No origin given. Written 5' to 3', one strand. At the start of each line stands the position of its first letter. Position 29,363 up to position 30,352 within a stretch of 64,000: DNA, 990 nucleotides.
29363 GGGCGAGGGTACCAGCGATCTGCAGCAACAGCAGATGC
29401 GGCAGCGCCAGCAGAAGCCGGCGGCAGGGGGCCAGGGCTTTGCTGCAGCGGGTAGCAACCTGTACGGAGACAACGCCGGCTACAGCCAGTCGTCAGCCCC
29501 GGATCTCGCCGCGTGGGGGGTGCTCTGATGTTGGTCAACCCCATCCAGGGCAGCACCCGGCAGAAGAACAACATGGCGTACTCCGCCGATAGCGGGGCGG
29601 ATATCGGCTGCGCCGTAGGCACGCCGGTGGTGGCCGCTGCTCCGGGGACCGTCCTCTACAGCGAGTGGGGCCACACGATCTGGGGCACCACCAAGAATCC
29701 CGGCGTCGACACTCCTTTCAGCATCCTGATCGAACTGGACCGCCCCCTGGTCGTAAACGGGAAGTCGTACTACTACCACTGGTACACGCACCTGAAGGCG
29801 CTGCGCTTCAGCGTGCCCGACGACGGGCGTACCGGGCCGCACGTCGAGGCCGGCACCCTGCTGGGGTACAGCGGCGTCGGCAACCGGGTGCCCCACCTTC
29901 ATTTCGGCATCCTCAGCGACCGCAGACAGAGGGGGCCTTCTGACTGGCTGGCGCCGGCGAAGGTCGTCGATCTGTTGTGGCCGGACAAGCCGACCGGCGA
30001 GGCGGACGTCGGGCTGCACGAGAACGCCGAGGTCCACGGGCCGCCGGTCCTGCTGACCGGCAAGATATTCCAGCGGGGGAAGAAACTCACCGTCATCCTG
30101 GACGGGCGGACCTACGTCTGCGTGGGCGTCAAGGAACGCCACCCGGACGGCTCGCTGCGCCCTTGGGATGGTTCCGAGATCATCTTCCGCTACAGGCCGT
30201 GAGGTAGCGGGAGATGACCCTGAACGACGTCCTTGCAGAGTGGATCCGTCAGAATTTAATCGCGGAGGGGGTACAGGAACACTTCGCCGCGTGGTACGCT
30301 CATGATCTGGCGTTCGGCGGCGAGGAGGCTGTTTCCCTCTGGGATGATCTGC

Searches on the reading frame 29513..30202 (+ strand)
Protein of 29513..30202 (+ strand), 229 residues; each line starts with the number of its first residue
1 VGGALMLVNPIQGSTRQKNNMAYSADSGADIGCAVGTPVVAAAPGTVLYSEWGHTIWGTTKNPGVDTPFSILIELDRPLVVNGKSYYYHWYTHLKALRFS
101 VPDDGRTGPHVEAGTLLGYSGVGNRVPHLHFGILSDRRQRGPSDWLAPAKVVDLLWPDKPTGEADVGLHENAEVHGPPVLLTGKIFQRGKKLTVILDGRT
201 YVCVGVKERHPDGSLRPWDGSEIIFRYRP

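Call 70: search_protein_families(library=phrogs, proteins=[window:29513-30202:+], max_evalue=0.001)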
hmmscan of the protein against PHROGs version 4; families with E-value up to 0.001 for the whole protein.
window:29513-30202:+ (229 aa): 4 families
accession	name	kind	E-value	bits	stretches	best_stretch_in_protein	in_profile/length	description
phrog_7767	-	other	5.1e-08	33.9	1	17-144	12-117/194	metallo-endopeptidase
phrog_10030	-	tail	1.6e-06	26.7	1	9-136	1897-2008/2105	tail length tape measure protein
phrog_6700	-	lysis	1.4e-05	23.2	1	9-146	2610-2725/2898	endolysin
phrog_880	-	lysis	0.00022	21.7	0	106-150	90-140/435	endolysin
